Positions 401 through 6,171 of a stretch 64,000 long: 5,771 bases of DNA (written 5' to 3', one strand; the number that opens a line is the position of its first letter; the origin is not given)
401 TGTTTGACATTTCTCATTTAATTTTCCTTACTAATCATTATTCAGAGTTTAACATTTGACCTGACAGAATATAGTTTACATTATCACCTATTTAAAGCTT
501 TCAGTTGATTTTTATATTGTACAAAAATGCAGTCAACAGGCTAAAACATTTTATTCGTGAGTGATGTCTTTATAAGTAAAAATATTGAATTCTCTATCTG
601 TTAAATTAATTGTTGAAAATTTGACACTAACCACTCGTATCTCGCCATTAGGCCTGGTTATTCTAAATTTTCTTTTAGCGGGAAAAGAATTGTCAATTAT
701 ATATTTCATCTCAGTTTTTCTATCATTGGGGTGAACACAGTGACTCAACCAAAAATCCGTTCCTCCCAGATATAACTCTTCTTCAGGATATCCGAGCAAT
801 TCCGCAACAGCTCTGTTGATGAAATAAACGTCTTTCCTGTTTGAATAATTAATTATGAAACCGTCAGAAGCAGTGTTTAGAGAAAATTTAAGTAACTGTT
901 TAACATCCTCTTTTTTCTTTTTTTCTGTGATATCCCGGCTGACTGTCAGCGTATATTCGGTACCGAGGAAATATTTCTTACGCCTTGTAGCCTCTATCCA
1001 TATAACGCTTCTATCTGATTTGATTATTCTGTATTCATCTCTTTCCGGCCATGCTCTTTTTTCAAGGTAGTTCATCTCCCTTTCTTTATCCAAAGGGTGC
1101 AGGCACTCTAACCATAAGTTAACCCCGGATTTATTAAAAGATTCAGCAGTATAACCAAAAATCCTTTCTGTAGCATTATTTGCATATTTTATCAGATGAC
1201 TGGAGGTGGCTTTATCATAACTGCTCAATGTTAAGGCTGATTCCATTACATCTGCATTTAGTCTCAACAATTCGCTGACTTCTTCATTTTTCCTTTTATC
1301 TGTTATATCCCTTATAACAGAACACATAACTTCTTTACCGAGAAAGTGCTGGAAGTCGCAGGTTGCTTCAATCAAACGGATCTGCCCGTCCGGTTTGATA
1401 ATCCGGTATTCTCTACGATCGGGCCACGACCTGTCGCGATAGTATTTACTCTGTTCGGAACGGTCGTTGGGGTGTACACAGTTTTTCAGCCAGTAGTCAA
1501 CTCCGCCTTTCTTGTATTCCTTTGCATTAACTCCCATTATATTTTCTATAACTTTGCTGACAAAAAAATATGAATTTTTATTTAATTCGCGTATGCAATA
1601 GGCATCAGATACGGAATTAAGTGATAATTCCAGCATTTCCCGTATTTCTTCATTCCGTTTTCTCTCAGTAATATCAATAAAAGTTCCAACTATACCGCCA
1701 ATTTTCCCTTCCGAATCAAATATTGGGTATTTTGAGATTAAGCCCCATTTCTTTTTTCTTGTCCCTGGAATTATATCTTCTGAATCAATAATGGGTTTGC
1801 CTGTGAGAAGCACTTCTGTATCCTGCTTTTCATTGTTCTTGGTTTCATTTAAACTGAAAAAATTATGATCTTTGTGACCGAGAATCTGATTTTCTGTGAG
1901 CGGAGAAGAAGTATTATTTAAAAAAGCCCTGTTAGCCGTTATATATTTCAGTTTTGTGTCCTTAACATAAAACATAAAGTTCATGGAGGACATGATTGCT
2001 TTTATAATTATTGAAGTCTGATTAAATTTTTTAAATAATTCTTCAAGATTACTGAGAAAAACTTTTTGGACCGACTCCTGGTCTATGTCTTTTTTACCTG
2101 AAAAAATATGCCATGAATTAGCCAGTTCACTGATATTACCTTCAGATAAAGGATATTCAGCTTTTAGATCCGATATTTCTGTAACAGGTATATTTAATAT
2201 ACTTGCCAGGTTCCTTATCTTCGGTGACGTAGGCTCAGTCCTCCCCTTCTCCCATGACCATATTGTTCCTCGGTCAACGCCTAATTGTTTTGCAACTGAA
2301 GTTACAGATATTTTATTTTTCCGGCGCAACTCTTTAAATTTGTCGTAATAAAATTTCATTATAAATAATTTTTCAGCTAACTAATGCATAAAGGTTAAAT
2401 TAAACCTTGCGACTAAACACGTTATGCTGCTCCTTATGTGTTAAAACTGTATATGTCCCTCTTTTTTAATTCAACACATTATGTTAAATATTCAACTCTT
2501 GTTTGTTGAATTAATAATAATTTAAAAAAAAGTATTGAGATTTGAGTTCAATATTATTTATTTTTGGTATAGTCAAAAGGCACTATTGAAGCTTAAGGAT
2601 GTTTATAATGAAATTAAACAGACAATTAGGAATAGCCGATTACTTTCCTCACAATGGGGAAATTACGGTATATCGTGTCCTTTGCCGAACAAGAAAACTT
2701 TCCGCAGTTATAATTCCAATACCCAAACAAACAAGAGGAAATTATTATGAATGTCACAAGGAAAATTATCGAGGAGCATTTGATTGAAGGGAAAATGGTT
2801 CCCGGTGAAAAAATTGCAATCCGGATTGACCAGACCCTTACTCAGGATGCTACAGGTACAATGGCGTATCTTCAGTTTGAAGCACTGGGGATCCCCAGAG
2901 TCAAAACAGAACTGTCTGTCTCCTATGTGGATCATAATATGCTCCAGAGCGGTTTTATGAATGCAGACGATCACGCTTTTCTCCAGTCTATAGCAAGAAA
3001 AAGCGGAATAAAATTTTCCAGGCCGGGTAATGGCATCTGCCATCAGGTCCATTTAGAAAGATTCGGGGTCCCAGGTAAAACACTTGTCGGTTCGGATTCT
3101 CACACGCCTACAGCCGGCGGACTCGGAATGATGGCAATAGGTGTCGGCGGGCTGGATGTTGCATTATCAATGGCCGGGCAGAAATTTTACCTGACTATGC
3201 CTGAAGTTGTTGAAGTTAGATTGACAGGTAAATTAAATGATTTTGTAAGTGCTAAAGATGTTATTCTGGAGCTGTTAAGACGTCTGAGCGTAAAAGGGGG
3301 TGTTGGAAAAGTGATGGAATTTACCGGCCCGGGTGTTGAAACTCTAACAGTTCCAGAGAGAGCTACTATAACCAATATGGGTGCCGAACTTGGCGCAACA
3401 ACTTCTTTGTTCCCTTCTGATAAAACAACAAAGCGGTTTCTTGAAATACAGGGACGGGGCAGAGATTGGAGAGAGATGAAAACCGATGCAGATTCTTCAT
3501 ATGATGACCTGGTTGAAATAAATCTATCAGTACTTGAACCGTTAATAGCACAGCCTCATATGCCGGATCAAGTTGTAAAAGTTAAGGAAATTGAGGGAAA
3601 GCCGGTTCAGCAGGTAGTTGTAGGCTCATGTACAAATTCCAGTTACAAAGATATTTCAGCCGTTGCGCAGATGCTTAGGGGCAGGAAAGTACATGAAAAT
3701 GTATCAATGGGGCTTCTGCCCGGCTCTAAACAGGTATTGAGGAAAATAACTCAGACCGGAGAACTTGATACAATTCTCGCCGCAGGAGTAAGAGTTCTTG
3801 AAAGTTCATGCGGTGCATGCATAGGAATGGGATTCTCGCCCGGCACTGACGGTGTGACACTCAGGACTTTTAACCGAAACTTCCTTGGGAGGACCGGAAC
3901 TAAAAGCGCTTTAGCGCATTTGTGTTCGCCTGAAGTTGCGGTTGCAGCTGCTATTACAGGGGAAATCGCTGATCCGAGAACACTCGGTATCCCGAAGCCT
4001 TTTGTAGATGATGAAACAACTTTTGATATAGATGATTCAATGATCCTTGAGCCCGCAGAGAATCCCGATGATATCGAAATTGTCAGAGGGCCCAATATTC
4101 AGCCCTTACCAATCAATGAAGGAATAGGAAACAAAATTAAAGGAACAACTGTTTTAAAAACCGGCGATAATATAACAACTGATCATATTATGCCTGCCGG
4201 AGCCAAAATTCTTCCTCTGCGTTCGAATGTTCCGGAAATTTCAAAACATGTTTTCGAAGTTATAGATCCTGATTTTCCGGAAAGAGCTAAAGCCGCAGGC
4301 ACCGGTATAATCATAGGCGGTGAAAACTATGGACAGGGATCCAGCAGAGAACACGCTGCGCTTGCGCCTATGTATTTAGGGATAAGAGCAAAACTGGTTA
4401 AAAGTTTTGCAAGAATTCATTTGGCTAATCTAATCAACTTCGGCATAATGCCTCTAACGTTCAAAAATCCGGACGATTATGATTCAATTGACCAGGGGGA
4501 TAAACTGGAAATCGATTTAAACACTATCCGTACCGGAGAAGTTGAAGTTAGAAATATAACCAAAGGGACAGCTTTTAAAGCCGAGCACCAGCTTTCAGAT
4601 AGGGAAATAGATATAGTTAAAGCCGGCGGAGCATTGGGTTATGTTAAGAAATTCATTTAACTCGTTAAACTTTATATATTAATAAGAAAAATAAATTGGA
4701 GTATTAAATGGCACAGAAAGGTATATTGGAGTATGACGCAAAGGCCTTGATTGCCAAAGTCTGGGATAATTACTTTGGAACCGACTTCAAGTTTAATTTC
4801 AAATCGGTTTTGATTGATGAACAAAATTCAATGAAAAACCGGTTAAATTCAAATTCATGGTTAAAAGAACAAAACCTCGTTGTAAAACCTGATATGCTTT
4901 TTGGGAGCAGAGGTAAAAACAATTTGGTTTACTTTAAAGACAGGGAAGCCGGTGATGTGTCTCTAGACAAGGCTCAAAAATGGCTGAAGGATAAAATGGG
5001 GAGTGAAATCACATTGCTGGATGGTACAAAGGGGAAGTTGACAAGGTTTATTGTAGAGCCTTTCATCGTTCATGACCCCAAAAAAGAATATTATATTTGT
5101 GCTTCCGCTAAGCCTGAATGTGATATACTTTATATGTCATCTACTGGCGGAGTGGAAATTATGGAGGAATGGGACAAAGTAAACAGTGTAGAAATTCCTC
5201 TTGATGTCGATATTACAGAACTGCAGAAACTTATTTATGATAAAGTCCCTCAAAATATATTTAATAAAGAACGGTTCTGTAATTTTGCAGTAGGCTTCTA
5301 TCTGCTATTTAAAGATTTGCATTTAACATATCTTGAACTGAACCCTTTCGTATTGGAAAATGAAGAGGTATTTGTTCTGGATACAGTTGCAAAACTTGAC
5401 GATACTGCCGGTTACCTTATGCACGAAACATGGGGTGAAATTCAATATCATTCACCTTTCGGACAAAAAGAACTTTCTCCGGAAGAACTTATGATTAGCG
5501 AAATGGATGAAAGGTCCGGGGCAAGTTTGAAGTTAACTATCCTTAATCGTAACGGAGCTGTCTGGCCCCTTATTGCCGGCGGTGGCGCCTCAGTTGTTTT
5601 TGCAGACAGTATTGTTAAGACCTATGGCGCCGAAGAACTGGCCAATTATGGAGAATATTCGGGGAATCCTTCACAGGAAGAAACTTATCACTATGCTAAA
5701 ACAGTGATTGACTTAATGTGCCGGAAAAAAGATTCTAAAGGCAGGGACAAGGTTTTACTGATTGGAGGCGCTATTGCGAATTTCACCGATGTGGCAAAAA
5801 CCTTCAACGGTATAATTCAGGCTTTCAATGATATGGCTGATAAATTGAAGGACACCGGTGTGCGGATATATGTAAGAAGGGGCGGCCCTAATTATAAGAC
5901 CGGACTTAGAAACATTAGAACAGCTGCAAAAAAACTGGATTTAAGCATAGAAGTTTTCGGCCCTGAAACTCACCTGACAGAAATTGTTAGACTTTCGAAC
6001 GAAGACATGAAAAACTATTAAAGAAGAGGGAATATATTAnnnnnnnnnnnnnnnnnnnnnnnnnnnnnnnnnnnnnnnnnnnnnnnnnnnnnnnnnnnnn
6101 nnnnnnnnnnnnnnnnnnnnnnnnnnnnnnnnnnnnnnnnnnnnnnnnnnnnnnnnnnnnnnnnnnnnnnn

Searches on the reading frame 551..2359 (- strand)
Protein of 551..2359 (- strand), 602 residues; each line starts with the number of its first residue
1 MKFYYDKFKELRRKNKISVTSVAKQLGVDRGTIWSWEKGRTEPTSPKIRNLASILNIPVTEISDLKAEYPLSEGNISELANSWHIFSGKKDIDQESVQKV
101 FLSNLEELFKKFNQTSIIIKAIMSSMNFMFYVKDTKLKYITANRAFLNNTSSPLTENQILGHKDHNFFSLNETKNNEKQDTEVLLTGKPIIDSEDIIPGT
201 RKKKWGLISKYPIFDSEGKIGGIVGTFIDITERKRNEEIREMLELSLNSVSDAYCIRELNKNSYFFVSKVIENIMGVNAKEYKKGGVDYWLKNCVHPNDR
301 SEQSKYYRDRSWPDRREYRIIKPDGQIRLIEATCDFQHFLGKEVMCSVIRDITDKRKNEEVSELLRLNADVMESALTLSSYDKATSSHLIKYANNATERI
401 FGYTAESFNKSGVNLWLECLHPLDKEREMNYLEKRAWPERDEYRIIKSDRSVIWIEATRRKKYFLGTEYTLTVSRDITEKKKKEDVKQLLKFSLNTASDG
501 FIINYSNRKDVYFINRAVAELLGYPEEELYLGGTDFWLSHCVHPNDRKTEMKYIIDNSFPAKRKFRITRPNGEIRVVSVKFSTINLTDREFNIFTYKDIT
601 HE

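Call 26: search_protein_families(library=pfam, proteins=[window:551-2359:-])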
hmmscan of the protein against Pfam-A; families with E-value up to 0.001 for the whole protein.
window:551-2359:- (602 aa): 9 families
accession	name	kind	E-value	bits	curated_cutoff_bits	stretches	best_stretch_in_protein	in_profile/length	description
PF08447.18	PAS_3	-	7e-30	103.6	25.6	3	391-458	2-71/89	PAS fold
PF13426.13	PAS_9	-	2e-29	102.3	27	3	130-232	4-103/103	PAS domain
PF08448.16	PAS_4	-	7.3e-19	68.5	23.1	1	125-235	3-110/110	PAS fold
PF01381.28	HTH_3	-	1.9e-10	41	23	1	9-62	2-55/55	Helix-turn-helix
PF12844.13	HTH_19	-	1.7e-09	37.9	30.2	1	7-64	3-60/64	Helix-turn-helix domain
PF13188.13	PAS_8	-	5.5e-09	36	21.8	0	494-547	7-55/65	PAS domain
PF13560.12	HTH_31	-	9.3e-08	32.7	27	1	8-64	6-63/64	Helix-turn-helix domain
PF00989.32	PAS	-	6.3e-07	29.8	22.6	0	387-471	20-107/113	PAS fold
PF12860.13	PAS_7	-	0.0004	20.9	27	0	221-238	98-115/115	PAS fold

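Call 34: find_encoding_contigs(protein=window:551-2359:-, flank=10000, max_places=6)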
Protein window:551-2359:- (602 aa): 3 contigs read that carry it; 2 places shown.
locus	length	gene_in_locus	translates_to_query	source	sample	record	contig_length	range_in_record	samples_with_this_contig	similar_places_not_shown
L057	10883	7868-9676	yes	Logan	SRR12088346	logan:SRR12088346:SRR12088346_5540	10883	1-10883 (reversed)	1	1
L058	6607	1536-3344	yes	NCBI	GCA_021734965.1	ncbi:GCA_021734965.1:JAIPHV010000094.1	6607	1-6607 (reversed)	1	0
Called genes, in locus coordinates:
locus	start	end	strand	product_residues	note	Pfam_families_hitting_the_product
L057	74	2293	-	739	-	PF03971:IDH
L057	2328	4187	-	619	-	PF00549:Ligase_CoA, PF00285:Citrate_synt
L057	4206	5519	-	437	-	PF08442:ATP-grasp_2 (weak), PF24948:Citrate_synth_N, PF16114:Citrate_bind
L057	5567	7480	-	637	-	PF00330:Aconitase, PF28406:AcnX_3rd (weak), PF00694:Aconitase_C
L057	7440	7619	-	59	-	-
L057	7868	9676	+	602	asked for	PF01381:HTH_3, PF12844:HTH_19, PF13560:HTH_31, PF08448:PAS_4, PF13426:PAS_9, PF08447:PAS_3, PF13426:PAS_9, PF08447:PAS_3, +2 more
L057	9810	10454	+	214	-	PF00702:Hydrolase (weak), PF13419:HAD_2, PF13242:Hydrolase_like (weak)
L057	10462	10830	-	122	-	-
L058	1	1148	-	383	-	PF00330:Aconitase, PF28406:AcnX_3rd (weak)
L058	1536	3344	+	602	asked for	PF01381:HTH_3, PF12844:HTH_19, PF13560:HTH_31, PF08448:PAS_4, PF13426:PAS_9, PF08447:PAS_3, PF13426:PAS_9, PF08447:PAS_3, +2 more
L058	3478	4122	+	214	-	PF00702:Hydrolase (weak), PF13419:HAD_2, PF13242:Hydrolase_like (weak)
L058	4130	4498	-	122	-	-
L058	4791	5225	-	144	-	PF03479:PCC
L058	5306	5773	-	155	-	-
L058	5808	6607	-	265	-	PF00557:Peptidase_M24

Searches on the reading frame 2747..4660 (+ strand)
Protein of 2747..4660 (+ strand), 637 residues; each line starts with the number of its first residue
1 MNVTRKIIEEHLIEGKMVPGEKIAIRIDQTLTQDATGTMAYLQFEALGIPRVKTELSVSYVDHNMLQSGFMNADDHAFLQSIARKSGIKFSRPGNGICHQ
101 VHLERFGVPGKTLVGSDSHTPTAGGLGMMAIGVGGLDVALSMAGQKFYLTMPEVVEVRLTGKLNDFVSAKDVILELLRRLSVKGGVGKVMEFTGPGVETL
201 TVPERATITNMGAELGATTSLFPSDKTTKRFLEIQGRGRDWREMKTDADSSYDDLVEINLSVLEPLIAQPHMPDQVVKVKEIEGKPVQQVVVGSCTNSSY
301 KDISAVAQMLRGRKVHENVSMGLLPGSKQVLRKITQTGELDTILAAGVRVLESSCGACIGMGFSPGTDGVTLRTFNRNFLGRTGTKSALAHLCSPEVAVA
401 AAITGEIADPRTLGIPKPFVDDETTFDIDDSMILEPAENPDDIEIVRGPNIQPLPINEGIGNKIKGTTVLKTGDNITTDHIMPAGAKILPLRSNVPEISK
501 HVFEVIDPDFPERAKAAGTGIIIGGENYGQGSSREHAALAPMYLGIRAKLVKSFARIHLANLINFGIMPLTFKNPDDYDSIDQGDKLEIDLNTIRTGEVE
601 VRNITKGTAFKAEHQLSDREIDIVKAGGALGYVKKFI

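Call 26: search_protein_families(library=pfam, proteins=[window:2747-4660:+])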
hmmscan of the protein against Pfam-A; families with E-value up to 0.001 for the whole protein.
window:2747-4660:+ (637 aa): 3 families
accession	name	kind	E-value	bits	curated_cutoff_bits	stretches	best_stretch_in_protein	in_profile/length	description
PF00330.25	Aconitase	-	1.7e-111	373.9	28.7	2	6-281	2-305/463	Aconitase family (aconitate hydratase)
PF00694.25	Aconitase_C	-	3.6e-21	76.3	22.8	1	515-574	70-130/131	Aconitase C-terminal domain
PF04412.18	AcnX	-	2.3e-05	23.8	31.5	1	283-356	287-358/400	Aconitase X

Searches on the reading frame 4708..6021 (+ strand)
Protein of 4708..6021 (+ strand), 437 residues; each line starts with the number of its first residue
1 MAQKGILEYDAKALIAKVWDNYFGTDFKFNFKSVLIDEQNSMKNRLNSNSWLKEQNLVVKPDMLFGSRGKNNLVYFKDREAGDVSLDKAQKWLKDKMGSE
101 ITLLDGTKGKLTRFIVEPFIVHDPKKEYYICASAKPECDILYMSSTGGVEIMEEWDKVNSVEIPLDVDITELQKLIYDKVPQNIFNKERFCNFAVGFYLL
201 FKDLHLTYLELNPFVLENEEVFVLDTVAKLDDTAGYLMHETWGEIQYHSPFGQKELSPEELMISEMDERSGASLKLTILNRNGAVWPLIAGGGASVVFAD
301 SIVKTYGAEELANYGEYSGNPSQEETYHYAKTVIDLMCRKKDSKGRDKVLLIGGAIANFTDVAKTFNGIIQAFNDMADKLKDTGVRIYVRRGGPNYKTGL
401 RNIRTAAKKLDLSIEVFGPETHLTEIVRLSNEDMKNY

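Call 26: search_protein_families(library=pfam, proteins=[window:4708-6021:+])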
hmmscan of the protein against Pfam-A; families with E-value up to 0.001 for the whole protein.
window:4708-6021:+ (437 aa): 3 families
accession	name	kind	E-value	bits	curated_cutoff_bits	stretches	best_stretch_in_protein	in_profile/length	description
PF16114.10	Citrate_bind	-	2.7e-77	258.7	26.8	1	255-429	2-173/177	ATP citrate lyase citrate-binding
PF24948.1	Citrate_synth_N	-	4.5e-65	219.7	83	1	2-242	1-232/232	ATP-citrate synthase ATP-grasp domain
PF08442.15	ATP-grasp_2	-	1.1e-06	28.8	29.5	1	47-215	32-201/202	ATP-grasp domain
